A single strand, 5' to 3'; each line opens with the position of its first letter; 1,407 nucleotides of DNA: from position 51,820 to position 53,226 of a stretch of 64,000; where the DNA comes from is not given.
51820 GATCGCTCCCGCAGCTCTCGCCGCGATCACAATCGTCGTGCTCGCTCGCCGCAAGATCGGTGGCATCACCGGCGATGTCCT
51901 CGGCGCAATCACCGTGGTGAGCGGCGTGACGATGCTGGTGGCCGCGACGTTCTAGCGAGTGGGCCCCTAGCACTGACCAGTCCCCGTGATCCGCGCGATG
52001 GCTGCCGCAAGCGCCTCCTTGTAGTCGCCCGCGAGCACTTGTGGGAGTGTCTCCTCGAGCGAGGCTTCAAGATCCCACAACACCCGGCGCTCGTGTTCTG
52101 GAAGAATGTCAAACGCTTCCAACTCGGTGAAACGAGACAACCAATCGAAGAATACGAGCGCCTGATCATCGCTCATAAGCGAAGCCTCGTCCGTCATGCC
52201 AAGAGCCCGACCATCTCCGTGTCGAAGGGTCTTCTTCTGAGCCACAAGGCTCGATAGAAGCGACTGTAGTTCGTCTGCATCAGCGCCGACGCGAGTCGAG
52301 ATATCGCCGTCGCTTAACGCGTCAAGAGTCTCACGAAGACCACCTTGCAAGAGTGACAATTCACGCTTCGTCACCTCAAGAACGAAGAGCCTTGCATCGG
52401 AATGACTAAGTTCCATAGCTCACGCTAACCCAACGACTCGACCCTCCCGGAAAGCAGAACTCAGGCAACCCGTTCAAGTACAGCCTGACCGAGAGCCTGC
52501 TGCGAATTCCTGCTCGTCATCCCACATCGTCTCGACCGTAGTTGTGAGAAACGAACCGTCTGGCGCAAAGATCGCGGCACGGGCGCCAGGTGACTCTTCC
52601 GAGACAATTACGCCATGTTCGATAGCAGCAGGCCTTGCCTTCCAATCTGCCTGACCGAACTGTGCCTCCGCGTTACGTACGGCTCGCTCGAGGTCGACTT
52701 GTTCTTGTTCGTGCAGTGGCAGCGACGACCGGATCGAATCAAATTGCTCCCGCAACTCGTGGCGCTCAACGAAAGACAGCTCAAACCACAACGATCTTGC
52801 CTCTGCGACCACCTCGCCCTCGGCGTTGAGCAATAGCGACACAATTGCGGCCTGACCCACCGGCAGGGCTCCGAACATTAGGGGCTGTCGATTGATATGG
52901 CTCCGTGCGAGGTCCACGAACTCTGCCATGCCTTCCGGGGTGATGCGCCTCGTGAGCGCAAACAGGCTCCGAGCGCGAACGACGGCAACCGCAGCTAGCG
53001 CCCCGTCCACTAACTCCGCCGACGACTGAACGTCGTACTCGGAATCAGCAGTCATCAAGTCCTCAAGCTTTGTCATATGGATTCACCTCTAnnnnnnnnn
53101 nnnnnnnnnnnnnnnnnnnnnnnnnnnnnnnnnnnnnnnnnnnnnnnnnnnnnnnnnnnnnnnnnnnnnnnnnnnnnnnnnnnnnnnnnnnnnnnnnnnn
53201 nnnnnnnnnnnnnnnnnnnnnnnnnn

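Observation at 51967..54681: Polymorphic toxin candidate (PT-TG-like module + HEXXH C-terminal domain) with two downstream immunity-like genes in a lower-G+C patch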

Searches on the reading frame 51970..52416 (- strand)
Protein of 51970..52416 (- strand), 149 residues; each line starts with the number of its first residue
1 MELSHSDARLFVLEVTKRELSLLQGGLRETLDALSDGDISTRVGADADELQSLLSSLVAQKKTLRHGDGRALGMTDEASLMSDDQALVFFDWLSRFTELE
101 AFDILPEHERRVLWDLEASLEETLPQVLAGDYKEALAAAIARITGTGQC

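Call 4: search_protein_families(library=pfam, proteins=[window:51970-52416:-], max_evalue=1)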
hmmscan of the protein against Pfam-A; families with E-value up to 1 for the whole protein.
window:51970-52416:- (149 aa): 1 family
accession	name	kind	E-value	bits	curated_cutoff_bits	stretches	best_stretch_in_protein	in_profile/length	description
PF11239.13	DUF3040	-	0.11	13.2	24.7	1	105-126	3-24/84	Protein of unknown function (DUF3040)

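Call 5: search_protein_families(library=ncbifam, proteins=[window:51970-52416:-], max_evalue=1)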
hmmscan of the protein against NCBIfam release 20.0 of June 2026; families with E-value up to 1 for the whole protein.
window:51970-52416:- (149 aa): 0 families

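Call 6: search_solved_structures(query=P0001, max_evalue=10, show_alignments=2)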
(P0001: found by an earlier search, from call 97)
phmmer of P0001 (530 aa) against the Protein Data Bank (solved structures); distinct sequences matched with E-value up to 10: 2.
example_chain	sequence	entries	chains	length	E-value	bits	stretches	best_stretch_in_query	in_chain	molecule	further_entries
2kl3_A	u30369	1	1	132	0.5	12.4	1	392-453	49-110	Alr3790 protein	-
3ilm_A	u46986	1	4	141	0.61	12.1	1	392-452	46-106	Alr3790 protein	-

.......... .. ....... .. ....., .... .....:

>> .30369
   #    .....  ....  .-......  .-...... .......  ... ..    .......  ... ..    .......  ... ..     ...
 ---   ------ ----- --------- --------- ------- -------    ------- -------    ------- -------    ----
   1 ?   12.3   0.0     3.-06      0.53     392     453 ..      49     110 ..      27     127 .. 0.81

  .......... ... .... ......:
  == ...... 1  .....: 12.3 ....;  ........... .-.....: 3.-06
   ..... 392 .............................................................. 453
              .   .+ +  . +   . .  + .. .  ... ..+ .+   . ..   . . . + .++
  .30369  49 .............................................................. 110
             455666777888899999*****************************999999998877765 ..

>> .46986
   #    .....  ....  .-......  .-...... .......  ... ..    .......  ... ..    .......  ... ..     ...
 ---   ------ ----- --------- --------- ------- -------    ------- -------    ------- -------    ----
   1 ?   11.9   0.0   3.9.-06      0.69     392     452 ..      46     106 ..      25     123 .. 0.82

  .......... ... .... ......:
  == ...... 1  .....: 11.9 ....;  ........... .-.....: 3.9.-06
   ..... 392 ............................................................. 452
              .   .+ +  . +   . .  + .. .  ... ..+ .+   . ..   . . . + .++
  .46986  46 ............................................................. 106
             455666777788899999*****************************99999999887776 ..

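Call 7: find_homologous_proteins(query=P0001)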
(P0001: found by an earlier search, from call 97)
Query P0001 (530 aa): 52 proteins with E <= 0.001 among 8000 candidates.
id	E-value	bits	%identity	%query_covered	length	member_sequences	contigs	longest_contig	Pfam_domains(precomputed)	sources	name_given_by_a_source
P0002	0.0e+0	1157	98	100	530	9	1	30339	-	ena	-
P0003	2.4e-245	833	96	74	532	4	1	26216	PF18664.8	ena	-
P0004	2.5e-236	804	87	82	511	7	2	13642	-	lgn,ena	-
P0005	1.5e-220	752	90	72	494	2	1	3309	PF11429.13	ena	-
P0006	1.3e-197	676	80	72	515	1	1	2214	-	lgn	-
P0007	4.2e-192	658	79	73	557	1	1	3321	-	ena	-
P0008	3.4e-186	638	68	82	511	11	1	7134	-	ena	-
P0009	5.9e-150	519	61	74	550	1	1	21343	-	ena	-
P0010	8.5e-149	515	63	72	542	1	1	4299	-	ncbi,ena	-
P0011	1.5e-144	501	58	82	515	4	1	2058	-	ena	-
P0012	4.5e-132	460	65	61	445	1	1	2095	-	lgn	-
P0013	4.7e-127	443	53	80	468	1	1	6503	-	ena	-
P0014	2.7e-118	414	54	74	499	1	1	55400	-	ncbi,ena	-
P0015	1.0e-113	399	52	79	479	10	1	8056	-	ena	-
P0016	8.5e-113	396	51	76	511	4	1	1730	-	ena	-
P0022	1.2e-98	349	45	84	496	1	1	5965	PF18664.8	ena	-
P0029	2.5e-73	266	63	35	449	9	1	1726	PF18431.7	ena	-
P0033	7.8e-69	251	63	34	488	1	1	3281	PF14436.12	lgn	-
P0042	1.5e-59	220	64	33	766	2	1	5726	PF15644.13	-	-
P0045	1.3e-54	204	58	32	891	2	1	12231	PF00545.26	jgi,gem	-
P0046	8.3e-52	195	62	25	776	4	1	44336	-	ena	-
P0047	2.3e-51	193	53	36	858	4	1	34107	PF21814.3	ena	-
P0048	1.2e-45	174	64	25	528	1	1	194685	PF21725.4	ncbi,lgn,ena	-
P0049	2.1e-45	174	46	33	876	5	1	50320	-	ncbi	-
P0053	9.3e-8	49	61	12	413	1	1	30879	PF07591.16,PF13403.12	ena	-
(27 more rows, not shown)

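Call 10: search_protein_families(library=pfam, proteins=[P0003, P0005, P0022, P0029, P0033, P0042, P0045, P0047, P0048, P0053], max_evalue=0.01)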
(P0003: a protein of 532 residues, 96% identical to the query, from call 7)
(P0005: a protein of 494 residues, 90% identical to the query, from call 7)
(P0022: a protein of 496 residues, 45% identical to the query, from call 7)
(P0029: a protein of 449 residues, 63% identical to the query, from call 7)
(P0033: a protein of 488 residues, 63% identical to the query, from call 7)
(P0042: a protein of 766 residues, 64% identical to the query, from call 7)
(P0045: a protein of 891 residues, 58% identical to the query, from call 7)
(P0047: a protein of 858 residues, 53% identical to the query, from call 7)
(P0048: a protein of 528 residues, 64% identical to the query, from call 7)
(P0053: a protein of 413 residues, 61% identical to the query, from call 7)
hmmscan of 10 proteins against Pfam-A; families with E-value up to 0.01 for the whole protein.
P0003 (532 aa): 1 family
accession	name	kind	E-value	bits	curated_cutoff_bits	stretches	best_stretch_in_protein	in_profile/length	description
PF18664.7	CdiA_C_tRNase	-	1.6e-06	28.9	26.5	1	478-524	61-107/116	CdiA C-terminal tRNase domain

P0005 (494 aa): 1 family
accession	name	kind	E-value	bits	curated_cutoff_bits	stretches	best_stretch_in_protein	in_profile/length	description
PF11429.13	Colicin_D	-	1e-24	87.2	25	1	403-485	1-82/84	Colicin D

P0022 (496 aa): 1 family
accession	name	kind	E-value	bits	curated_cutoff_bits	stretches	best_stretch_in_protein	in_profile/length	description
PF18664.7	CdiA_C_tRNase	-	1.2e-05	26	26.5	1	442-488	61-107/116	CdiA C-terminal tRNase domain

P0029 (449 aa): 1 family
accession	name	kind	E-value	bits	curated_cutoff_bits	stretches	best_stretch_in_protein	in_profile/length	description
PF18431.6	RNAse_A_bac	-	4.1e-31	108.6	27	1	335-447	1-113/113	Bacterial CdiA-CT RNAse A domain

P0033 (488 aa): 1 family
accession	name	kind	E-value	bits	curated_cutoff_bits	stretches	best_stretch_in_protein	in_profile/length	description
PF14436.11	EndoU_bacteria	-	1.6e-14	54.8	25.3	1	363-484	5-128/129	Bacterial EndoU nuclease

P0042 (766 aa): 1 family
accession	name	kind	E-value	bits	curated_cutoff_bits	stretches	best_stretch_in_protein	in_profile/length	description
PF15644.12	Gln_amidase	-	8.7e-15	56.2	24.1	1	647-744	2-113/114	Papain fold toxin 1, glutamine deamidase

P0045 (891 aa): 1 family
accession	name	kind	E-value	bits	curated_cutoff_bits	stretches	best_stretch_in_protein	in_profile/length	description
PF00545.25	Ribonuclease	-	3.3e-11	44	24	1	796-890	18-97/98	ribonuclease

P0047 (858 aa): 1 family
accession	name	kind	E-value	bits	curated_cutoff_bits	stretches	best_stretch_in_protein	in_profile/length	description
PF21814.2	DUF6883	-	9.3e-21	74.6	27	1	750-857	1-108/110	Domain of unknown function (DUF6883)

P0048 (528 aa): 2 families
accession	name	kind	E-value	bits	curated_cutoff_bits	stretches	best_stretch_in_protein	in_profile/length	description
PF21725.3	T7SS_signal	-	1.4e-08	35.3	27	1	43-174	99-229/241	Putative T7SS secretion signal domain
PF06013.18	WXG100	-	0.0015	19.2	27.3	1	13-75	6-67/86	Proteins of 100 residues with WXG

P0053 (413 aa): 5 families
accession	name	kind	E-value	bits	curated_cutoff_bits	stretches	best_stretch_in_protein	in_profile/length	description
PF07591.16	PT-HINT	-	3.1e-30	105.6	27.7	1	206-338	1-137/137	Pretoxin HINT domain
PF13403.11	Hint_2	-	4.5e-06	27.5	28.4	1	199-243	1-45/147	Hint domain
PF04830.18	DUF637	-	0.0011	19.1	26.6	1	8-60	122-167/168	Possible hemagglutinin (DUF637)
PF08517.17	AXH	-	0.0026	18.7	33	1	201-282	1-87/116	Ataxin-1 and HBP1 module (AXH)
PF01079.26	Hint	-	0.0033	17.5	29.7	1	201-273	14-85/213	Hint module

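Call 26: find_encoding_contigs(protein=P0048, flank=8000, max_places=3)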
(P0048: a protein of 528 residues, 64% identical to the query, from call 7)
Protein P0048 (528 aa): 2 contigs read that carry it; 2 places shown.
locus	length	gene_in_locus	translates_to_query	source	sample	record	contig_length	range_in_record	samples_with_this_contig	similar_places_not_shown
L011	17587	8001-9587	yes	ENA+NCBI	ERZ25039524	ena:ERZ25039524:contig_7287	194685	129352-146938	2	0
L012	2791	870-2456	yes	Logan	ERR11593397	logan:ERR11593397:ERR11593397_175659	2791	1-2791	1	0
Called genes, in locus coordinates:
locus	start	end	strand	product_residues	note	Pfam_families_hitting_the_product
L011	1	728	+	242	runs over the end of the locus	PF01128:IspD, PF12804:NTP_transf_3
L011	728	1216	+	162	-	PF02542:YgbB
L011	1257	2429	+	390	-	PF08032:SpoU_sub_bind, PF00588:SpoU_methylase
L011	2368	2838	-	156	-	-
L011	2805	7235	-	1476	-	PF16697:Yop-YscD_cpl, PF00498:FHA, PF00437:T2SSE (faint), PF01580:FtsK_SpoIIIE, PF20703:nSTAND1 (faint), PF01580:FtsK_SpoIIIE, PF13401:AAA_22 (weak)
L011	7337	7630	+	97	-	PF06013:WXG100, PF10824:T7SS_ESX_EspC (weak)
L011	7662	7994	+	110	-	PF19840:DUF6317 (weak)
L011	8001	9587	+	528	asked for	PF21725:T7SS_signal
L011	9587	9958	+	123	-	-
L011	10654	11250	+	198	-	-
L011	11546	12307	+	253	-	PF01261:AP_endonuc_2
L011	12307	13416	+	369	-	PF01408:GFO_IDH_MocA, PF02894:GFO_IDH_MocA_C, PF22725:GFO_IDH_MocA_C3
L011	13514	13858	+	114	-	-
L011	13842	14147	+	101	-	-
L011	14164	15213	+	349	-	PF02595:Gly_kinase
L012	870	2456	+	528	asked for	PF21725:T7SS_signal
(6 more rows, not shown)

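Call 31: find_encoding_contigs(protein=P0003, flank=6000, max_places=2)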
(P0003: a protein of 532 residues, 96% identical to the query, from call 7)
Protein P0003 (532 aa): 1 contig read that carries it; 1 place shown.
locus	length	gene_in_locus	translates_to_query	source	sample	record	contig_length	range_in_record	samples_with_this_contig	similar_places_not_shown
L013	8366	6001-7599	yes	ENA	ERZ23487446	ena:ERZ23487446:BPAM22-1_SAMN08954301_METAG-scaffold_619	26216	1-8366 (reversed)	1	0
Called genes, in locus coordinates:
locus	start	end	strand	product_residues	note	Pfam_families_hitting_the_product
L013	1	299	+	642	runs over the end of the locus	PF00535:Glycos_transf_2, PF13641:Glyco_tranf_2_3 (weak), PF13439:Glyco_transf_4 (faint), PF00534:Glycos_transf_1, PF13692:Glyco_trans_1_4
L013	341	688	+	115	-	PF01740:STAS (weak), PF13466:STAS_2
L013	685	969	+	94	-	PF13466:STAS_2 (weak)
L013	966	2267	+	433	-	-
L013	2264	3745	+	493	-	PF00512:HisKA, PF02518:HATPase_c, PF13581:HATPase_c_2 (weak), PF00072:Response_reg, PF01627:Hpt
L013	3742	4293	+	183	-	PF07700:HNOB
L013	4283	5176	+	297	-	PF13581:HATPase_c_2, PF02518:HATPase_c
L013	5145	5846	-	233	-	PF00072:Response_reg, PF00486:Trans_reg_C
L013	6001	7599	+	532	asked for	PF18664:CdiA_C_tRNase (weak)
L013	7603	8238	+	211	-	-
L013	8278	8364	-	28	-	?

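Call 32: find_encoding_contigs(protein=P0004, flank=6000, max_places=2)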
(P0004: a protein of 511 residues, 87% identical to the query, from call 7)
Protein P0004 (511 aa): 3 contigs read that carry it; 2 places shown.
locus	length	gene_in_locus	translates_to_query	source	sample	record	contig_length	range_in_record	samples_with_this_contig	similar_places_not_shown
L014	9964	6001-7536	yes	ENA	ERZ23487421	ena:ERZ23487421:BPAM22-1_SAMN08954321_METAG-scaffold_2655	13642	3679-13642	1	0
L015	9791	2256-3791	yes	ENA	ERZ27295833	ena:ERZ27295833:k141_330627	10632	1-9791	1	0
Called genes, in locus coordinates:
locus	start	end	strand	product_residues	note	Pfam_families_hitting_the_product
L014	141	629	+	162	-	-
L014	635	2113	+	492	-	PF00512:HisKA, PF13581:HATPase_c_2 (weak), PF02518:HATPase_c, PF00072:Response_reg, PF01627:Hpt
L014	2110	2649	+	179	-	PF07700:HNOB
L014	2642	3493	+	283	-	PF13581:HATPase_c_2, PF02518:HATPase_c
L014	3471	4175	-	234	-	PF00072:Response_reg, PF00486:Trans_reg_C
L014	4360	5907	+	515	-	PF00353:HemolysinCabind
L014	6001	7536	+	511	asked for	-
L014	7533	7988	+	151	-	-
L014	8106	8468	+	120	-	-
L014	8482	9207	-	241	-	PF02654:CobS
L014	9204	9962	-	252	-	?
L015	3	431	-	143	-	?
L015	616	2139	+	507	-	-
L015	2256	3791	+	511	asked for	-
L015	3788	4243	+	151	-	-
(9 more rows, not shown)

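Call 33: find_encoding_contigs(protein=P0002, flank=6000, max_places=2)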
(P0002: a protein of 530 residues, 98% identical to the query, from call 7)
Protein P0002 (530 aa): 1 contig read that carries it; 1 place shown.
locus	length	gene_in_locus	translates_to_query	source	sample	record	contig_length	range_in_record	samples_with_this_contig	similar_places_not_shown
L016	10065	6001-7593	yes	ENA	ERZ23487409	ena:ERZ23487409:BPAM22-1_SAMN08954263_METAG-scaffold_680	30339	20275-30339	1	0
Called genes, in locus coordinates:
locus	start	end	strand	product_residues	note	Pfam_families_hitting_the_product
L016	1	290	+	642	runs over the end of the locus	PF00535:Glycos_transf_2, PF13641:Glyco_tranf_2_3 (weak), PF13439:Glyco_transf_4 (faint), PF00534:Glycos_transf_1, PF13692:Glyco_trans_1_4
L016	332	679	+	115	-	PF01740:STAS (weak), PF13466:STAS_2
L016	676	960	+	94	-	PF13466:STAS_2 (weak)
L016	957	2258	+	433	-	-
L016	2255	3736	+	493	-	PF00512:HisKA, PF02518:HATPase_c, PF13581:HATPase_c_2 (weak), PF00072:Response_reg, PF01627:Hpt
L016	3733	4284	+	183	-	PF07700:HNOB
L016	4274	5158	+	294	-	PF13581:HATPase_c_2, PF02518:HATPase_c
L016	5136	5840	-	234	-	PF00072:Response_reg, PF00486:Trans_reg_C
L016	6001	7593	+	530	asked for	-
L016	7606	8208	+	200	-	-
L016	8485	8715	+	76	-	-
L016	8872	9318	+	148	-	-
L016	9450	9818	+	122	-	-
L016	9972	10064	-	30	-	?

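Call 37: find_homologous_proteins(query=P0001, region=383-530, max_evalue=0.00001)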
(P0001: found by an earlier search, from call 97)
Query P0001, residues 383-530 (148 aa): 5 proteins with E <= 0.00001 among 611 candidates.
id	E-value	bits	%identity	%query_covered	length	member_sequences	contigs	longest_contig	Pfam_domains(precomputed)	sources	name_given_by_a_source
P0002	2.9e-90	318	99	100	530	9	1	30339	-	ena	-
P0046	6.2e-48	181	62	91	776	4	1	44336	-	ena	-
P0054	2.8e-47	179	63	94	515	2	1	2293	PF21725.4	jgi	jgi:uncharacterized protein YukE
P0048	2.7e-46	175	64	91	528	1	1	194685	PF21725.4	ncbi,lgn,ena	-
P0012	1.4e-43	167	61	91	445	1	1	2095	-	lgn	-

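Call 51: find_encoding_contigs(protein=P0046, flank=6000, max_places=2)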
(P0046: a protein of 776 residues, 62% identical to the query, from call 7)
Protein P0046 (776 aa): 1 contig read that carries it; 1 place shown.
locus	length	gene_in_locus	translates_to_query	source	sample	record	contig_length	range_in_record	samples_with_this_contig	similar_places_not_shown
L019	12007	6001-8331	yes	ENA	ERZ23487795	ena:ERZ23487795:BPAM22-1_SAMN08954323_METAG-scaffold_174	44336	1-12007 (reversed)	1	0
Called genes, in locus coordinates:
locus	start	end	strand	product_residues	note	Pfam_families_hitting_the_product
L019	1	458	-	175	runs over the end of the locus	PF04542:Sigma70_r2, PF08281:Sigma70_r4_2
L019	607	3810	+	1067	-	PF03704:BTAD, PF13191:AAA_16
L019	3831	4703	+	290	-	-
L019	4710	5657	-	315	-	PF00656:Peptidase_C14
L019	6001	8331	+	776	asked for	-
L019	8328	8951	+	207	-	-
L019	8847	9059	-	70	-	-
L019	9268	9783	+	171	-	-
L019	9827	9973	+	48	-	-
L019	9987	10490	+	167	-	-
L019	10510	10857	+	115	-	-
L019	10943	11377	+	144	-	-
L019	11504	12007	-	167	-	?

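Call 92: find_encoding_contigs(protein=P0014, flank=10000, max_places=1)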
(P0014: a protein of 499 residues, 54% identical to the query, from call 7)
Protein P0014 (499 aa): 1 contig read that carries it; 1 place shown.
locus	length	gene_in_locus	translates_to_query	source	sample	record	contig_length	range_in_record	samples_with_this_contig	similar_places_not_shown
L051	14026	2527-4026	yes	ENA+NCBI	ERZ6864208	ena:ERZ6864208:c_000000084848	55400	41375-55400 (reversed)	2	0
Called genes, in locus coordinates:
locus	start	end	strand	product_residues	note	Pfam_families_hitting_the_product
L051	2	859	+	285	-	?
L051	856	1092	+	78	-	PF16277:DUF4926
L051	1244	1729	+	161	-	PF14081:DUF4262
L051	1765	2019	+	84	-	PF07878:RHH_5 (weak)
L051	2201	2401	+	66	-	-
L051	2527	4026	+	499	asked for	-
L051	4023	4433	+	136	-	-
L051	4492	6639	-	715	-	-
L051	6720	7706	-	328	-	-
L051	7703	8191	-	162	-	PF04542:Sigma70_r2, PF13384:HTH_23 (faint), PF08281:Sigma70_r4_2, PF04545:Sigma70_r4 (faint)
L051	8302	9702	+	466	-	PF00089:Trypsin, PF13365:Trypsin_2, PF13180:PDZ_2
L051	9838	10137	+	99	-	-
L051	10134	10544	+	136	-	-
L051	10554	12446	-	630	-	-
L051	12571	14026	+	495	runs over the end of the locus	PF00069:Pkinase, PF01636:APH (weak), PF03109:ABC1 (faint), PF07714:PK_Tyr_Ser-Thr, PF19974:TCAD9 (weak), PF01163:RIO1 (faint), PF06293:Kdo (weak)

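Call 93: find_encoding_contigs(protein=P0049, flank=10000, max_places=1)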
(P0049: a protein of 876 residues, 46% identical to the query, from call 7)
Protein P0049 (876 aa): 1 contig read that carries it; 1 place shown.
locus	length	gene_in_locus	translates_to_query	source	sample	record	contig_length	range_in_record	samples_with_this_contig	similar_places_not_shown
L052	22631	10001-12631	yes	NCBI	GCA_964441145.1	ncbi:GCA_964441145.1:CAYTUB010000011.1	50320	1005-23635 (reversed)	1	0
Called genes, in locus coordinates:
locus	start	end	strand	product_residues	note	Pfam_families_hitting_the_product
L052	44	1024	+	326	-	PF00005:ABC_tran, PF13304:AAA_21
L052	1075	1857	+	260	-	PF12679:ABC2_membrane_2 (faint)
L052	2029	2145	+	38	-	-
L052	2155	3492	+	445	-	PF00149:Metallophos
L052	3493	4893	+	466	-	PF00890:FAD_binding_2, PF01134:GIDA (weak), PF01266:DAO (weak), PF07992:Pyr_redox_2, PF12831:FAD_oxidored, PF13450:NAD_binding_8 (faint), PF00070:Pyr_redox, PF02852:Pyr_redox_dim, +1 more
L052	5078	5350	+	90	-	-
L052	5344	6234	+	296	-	PF05090:HTTM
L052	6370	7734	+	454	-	-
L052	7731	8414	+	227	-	PF02463:SMC_N (faint), PF00005:ABC_tran, PF13555:AAA_29 (weak), PF13304:AAA_21 (weak)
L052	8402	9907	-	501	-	-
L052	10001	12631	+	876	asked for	-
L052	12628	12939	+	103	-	-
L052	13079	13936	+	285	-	-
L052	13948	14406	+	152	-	-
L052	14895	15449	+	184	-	PF05175:MTS, PF06325:PrmA (weak), PF13847:Methyltransf_31 (weak), PF13649:Methyltransf_25, PF08241:Methyltransf_11 (weak), PF08242:Methyltransf_12 (weak)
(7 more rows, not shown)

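Call 97: list_cluster_members(proteins=[window:51970-52416:-, window:52477-53076:-, P0001])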
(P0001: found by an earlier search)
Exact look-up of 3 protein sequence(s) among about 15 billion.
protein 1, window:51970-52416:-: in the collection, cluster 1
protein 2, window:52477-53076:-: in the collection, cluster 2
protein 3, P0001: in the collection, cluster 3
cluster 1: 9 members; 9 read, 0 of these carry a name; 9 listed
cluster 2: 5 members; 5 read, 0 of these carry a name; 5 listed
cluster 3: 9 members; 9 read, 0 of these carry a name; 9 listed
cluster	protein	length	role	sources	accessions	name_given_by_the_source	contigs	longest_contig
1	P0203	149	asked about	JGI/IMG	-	-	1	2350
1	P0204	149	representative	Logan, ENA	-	-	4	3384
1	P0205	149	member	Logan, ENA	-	-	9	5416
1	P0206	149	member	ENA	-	-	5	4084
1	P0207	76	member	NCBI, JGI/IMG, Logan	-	-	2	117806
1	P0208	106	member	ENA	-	-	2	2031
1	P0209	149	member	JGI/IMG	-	-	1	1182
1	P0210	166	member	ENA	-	-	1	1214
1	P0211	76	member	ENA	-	-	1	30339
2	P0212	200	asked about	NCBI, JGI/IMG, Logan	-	-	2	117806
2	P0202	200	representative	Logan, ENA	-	-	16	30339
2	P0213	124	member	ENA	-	-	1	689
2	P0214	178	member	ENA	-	-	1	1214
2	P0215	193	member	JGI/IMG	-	-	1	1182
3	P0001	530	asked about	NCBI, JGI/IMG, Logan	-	-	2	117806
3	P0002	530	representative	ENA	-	-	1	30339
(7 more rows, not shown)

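Call 116: search_protein_families(library=phrogs, proteins=[window:51970-52416:-], max_evalue=0.1)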
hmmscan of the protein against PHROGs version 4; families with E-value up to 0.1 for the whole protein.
window:51970-52416:- (149 aa): 0 families

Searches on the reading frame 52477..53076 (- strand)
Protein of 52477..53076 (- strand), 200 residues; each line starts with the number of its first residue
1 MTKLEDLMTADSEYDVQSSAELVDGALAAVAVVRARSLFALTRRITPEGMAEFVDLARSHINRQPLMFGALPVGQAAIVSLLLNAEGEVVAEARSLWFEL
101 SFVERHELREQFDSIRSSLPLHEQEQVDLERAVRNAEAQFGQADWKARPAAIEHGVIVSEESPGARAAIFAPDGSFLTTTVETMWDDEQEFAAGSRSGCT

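Call 4: search_protein_families(library=pfam, proteins=[window:52477-53076:-], max_evalue=1)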
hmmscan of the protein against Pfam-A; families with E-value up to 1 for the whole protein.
window:52477-53076:- (200 aa): 0 families

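Call 5: search_protein_families(library=ncbifam, proteins=[window:52477-53076:-], max_evalue=1)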
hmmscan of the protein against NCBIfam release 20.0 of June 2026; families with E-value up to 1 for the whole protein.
window:52477-53076:- (200 aa): 0 families

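Call 10: search_protein_families(library=pfam, proteins=[P0003, P0005, P0022, P0029, P0033, P0042, P0045, P0047, P0048, P0053], max_evalue=0.01)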
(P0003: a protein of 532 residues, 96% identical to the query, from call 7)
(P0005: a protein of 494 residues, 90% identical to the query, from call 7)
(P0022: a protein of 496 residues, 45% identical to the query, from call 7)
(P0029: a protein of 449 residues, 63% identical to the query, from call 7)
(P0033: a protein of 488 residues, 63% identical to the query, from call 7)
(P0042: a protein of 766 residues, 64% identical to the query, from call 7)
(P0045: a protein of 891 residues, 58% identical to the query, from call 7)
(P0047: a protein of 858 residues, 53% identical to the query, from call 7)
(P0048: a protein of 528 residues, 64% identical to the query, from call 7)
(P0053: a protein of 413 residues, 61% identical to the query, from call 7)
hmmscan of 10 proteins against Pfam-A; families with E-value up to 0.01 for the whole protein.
P0003 (532 aa): 1 family
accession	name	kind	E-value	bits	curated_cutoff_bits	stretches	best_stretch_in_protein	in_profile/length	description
PF18664.7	CdiA_C_tRNase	-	1.6e-06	28.9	26.5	1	478-524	61-107/116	CdiA C-terminal tRNase domain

P0005 (494 aa): 1 family
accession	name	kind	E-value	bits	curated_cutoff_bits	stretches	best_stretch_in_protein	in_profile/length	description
PF11429.13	Colicin_D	-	1e-24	87.2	25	1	403-485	1-82/84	Colicin D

P0022 (496 aa): 1 family
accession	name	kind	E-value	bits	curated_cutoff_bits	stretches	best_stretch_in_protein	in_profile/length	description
PF18664.7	CdiA_C_tRNase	-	1.2e-05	26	26.5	1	442-488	61-107/116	CdiA C-terminal tRNase domain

P0029 (449 aa): 1 family
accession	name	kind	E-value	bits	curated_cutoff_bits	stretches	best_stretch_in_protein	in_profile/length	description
PF18431.6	RNAse_A_bac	-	4.1e-31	108.6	27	1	335-447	1-113/113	Bacterial CdiA-CT RNAse A domain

P0033 (488 aa): 1 family
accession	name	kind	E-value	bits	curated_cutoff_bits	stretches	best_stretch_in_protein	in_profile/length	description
PF14436.11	EndoU_bacteria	-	1.6e-14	54.8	25.3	1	363-484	5-128/129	Bacterial EndoU nuclease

P0042 (766 aa): 1 family
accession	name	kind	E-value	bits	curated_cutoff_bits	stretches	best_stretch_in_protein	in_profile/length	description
PF15644.12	Gln_amidase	-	8.7e-15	56.2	24.1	1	647-744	2-113/114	Papain fold toxin 1, glutamine deamidase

P0045 (891 aa): 1 family
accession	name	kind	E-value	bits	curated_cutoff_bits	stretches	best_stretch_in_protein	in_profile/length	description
PF00545.25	Ribonuclease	-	3.3e-11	44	24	1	796-890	18-97/98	ribonuclease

P0047 (858 aa): 1 family
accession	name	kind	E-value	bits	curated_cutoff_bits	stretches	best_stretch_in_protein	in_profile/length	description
PF21814.2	DUF6883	-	9.3e-21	74.6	27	1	750-857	1-108/110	Domain of unknown function (DUF6883)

P0048 (528 aa): 2 families
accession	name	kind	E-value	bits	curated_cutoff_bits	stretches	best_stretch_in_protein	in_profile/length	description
PF21725.3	T7SS_signal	-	1.4e-08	35.3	27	1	43-174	99-229/241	Putative T7SS secretion signal domain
PF06013.18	WXG100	-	0.0015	19.2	27.3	1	13-75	6-67/86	Proteins of 100 residues with WXG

P0053 (413 aa): 5 families
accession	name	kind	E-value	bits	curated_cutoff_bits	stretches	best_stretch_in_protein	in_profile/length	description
PF07591.16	PT-HINT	-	3.1e-30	105.6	27.7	1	206-338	1-137/137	Pretoxin HINT domain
PF13403.11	Hint_2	-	4.5e-06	27.5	28.4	1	199-243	1-45/147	Hint domain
PF04830.18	DUF637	-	0.0011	19.1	26.6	1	8-60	122-167/168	Possible hemagglutinin (DUF637)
PF08517.17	AXH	-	0.0026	18.7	33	1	201-282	1-87/116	Ataxin-1 and HBP1 module (AXH)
PF01079.26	Hint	-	0.0033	17.5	29.7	1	201-273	14-85/213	Hint module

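Call 50: find_homologous_proteins(query=window:52477-53076:-, max_evalue=0.01)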
Query window:52477-53076:- (200 aa): 1 proteins with E <= 0.01 among 1091 candidates.
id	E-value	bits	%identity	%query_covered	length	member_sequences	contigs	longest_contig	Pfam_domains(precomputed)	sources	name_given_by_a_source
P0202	2.9e-121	420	100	100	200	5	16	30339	-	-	-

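Call 116: search_protein_families(library=phrogs, proteins=[window:52477-53076:-], max_evalue=0.1)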
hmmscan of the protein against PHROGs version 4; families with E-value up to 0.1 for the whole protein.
window:52477-53076:- (200 aa): 0 families
